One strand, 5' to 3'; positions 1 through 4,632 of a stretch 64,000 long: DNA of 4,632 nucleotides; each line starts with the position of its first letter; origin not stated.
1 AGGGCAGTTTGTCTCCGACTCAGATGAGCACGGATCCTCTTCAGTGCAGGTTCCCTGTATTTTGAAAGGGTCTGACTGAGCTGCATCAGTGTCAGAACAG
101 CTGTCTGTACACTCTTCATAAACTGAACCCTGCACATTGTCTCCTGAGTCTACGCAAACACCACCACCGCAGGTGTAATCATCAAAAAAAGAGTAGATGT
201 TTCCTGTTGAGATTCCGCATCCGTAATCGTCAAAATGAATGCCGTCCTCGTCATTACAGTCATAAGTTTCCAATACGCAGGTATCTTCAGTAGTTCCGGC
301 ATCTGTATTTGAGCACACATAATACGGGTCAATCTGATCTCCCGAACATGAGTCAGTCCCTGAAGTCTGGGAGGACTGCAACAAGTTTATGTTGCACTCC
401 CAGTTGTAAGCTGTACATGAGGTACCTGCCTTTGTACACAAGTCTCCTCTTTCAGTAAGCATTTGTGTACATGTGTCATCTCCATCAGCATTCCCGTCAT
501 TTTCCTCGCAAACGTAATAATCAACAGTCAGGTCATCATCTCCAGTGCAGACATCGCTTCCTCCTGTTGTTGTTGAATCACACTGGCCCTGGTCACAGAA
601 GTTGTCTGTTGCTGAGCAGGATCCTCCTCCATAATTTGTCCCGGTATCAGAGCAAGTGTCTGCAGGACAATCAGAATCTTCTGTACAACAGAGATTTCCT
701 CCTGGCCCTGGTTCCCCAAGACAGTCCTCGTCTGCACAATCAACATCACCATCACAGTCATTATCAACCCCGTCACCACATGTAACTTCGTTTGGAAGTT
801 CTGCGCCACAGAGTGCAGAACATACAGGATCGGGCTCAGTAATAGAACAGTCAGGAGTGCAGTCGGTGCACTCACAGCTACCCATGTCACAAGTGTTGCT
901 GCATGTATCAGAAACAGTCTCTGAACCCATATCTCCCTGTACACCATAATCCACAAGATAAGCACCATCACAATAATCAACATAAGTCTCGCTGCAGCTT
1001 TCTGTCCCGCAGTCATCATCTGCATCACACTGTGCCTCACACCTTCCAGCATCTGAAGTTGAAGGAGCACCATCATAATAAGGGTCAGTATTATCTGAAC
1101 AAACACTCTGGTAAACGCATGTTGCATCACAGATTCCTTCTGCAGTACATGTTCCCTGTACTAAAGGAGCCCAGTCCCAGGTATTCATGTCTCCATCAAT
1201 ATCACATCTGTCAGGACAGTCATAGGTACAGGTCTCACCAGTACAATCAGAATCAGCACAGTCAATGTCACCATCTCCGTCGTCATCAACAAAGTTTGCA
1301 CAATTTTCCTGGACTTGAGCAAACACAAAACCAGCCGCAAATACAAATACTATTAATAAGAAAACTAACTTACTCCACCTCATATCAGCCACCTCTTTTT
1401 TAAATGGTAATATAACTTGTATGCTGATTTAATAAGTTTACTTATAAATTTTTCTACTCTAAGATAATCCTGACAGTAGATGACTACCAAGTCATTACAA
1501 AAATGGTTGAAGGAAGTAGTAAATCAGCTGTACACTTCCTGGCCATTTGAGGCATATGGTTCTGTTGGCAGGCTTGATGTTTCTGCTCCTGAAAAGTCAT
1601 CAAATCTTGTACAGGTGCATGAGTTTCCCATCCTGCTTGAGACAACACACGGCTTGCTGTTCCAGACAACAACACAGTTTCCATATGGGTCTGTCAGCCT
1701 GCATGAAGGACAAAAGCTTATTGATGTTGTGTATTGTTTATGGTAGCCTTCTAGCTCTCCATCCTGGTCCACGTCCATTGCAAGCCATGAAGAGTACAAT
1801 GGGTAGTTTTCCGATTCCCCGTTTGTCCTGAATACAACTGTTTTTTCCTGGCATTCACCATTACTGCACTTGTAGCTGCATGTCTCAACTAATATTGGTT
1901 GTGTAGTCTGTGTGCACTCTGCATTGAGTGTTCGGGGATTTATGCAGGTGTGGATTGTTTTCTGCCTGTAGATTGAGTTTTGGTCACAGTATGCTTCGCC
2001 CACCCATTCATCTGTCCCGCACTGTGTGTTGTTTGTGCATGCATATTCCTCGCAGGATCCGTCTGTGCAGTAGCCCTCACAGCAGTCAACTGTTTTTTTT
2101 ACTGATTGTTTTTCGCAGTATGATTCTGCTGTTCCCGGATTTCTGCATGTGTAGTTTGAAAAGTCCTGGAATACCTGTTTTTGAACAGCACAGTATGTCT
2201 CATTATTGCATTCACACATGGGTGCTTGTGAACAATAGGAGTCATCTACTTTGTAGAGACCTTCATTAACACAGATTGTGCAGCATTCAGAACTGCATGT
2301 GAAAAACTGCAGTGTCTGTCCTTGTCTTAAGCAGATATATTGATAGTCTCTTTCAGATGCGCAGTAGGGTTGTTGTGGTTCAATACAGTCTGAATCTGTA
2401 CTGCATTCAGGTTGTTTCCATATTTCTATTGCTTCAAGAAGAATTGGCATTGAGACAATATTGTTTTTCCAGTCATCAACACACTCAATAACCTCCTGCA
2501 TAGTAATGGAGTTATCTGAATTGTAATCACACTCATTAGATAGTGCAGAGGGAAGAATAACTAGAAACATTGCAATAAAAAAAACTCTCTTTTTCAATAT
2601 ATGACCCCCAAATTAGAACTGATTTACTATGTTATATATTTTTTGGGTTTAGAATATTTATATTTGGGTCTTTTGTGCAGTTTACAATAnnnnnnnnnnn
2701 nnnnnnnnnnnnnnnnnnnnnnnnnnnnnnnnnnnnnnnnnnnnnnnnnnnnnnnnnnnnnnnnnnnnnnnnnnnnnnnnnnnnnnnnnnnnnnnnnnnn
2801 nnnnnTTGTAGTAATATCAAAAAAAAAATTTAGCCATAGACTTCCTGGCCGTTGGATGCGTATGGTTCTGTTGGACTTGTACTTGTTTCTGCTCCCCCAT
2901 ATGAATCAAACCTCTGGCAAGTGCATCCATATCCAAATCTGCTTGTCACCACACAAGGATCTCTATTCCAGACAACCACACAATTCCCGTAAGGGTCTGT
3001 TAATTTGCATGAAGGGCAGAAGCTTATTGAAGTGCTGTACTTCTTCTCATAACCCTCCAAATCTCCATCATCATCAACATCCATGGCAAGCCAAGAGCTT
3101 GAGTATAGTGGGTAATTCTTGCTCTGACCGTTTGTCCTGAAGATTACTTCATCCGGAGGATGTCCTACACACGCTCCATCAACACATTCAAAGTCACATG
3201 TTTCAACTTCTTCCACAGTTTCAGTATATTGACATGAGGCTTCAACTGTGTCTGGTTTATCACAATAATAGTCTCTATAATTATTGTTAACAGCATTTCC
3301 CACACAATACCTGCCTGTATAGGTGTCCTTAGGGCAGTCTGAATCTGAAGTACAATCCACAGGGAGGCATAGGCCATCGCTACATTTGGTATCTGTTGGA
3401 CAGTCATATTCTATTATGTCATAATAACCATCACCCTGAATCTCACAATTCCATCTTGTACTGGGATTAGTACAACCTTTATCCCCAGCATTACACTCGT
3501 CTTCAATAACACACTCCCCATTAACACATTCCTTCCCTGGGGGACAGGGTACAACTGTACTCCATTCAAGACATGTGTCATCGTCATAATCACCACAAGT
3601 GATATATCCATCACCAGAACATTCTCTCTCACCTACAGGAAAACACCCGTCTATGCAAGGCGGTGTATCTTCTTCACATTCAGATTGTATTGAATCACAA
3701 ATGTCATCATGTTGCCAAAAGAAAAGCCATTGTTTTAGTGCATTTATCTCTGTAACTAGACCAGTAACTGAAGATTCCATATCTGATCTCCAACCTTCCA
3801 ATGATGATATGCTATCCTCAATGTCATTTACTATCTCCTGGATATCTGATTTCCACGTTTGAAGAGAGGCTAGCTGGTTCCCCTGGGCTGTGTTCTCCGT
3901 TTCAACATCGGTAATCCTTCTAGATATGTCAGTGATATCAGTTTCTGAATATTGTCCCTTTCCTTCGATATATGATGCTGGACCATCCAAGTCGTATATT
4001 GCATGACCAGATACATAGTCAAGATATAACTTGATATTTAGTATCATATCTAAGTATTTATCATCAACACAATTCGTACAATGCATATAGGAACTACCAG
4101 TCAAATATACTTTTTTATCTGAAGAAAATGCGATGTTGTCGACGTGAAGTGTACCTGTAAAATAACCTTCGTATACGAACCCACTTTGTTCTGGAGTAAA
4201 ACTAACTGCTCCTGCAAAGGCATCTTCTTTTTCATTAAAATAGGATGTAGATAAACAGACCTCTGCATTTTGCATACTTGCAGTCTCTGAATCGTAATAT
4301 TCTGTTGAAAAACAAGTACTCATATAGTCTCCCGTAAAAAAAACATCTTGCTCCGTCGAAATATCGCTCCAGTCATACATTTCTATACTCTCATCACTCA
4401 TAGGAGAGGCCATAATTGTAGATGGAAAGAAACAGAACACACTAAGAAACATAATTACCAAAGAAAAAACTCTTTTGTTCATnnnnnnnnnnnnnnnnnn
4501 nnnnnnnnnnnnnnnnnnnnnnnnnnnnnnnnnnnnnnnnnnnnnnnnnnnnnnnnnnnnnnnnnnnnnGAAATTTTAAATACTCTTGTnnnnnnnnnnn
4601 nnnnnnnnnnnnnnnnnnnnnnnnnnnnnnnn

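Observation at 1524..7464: Family of secreted proteins with variable N-terminal parts and a constant 105-aa Cys-rich C-terminal domain ending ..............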

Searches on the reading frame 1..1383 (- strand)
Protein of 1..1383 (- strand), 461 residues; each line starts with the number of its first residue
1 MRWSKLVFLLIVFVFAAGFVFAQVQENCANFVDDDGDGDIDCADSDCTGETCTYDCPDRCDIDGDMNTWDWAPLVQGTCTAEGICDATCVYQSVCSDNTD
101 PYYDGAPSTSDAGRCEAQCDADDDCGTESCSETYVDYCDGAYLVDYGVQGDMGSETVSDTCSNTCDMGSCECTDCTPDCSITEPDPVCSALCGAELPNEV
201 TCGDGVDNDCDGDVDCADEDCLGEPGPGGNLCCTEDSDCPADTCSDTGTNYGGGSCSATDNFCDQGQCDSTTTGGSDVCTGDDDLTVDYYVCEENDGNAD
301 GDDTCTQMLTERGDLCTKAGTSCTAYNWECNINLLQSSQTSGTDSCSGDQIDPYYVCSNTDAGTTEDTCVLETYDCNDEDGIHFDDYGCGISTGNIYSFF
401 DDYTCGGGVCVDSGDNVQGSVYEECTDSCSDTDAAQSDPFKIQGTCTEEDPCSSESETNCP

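Call 6: search_protein_families(library=pfam, max_evalue=1, proteins=[window:1-1383:-])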
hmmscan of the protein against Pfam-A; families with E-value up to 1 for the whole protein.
window:1-1383:- (461 aa): 1 family
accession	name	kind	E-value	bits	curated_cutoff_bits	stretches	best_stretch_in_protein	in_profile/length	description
PF20130.4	DUF6520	-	0.079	13.8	25.4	1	1-55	1-63/83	Family of unknown function (DUF6520)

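Call 7: search_protein_families(library=ncbifam, max_evalue=1, proteins=[window:1-1383:-])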
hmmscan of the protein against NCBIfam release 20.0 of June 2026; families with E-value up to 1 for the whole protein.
window:1-1383:- (461 aa): 1 family
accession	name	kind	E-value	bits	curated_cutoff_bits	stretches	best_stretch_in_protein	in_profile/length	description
NF033662.1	acid_disulf_rpt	repeat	3.1e-09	36.4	41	2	198-224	3-29/32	acidic double-disulfide repeat-containing protein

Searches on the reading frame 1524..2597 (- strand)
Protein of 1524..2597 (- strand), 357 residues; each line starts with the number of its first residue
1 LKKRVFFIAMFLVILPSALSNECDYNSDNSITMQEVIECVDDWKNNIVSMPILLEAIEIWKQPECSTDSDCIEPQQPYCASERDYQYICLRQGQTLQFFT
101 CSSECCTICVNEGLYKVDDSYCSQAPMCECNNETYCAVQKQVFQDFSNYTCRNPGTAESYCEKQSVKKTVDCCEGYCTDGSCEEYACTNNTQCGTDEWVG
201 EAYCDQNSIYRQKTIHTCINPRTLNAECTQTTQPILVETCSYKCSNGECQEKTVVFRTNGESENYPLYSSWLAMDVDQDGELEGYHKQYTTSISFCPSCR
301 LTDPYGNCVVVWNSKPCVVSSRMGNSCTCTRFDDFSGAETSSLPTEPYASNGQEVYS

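Call 6: search_protein_families(library=pfam, max_evalue=1, proteins=[window:1524-2597:-])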
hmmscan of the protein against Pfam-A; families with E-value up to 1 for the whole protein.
window:1524-2597:- (357 aa): 0 families

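Call 7: search_protein_families(library=ncbifam, max_evalue=1, proteins=[window:1524-2597:-])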
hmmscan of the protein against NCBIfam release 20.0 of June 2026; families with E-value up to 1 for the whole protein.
window:1524-2597:- (357 aa): 0 families

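Call 75: find_encoding_contigs(protein=window:1524-2597:-, flank=10000, max_places=4)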
Protein window:1524-2597:- (357 aa): no gene with exactly this product is on record in the collection.

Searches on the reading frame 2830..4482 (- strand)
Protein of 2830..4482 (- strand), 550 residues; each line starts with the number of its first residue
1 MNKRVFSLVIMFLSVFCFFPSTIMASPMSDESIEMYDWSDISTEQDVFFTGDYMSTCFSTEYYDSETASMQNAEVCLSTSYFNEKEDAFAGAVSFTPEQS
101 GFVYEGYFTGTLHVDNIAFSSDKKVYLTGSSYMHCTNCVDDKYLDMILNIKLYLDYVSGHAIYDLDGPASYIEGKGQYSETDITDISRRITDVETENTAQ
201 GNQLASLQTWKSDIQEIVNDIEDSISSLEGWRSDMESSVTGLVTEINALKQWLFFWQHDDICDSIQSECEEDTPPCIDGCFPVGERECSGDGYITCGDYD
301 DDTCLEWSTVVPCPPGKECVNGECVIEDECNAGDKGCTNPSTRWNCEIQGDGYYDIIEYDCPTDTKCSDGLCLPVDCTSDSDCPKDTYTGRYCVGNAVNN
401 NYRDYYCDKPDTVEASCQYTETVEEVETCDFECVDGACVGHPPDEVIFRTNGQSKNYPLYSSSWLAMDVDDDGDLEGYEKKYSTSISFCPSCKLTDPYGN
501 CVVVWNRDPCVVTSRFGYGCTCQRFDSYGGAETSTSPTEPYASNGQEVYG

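Call 6: search_protein_families(library=pfam, max_evalue=1, proteins=[window:2830-4482:-])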
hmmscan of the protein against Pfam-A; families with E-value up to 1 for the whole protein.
window:2830-4482:- (550 aa): 2 families
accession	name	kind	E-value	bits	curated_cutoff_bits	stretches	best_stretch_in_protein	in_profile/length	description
PF04513.17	Baculo_PEP_C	-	0.046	14.2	38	1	184-251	16-81/140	Baculovirus polyhedron envelope protein, PEP, C terminus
PF00992.25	Troponin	-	0.082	13.6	26.2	1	210-251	45-86/134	Troponin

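Call 7: search_protein_families(library=ncbifam, max_evalue=1, proteins=[window:2830-4482:-])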
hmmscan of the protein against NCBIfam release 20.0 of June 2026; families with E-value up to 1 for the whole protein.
window:2830-4482:- (550 aa): 4 families
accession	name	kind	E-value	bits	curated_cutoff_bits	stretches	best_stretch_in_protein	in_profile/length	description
NF045487.1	ASRP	equivalog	0.012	14.3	300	1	181-251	197-270/593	archaea-specific SMC-related protein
NF047363.1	Zn_ribbon_CdsZ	equivalog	0.048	13.1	275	1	185-251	92-158/251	zinc ribbon domain regulatory protein CdsZ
TIGR04523.1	Mplasa_alph_rch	subfamily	0.064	11.1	270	1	180-258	609-687/745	helix-rich protein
TIGR02169.1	SMC_prok_A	equivalog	0.23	9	729.4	1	175-250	828-903/1165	chromosome segregation protein SMC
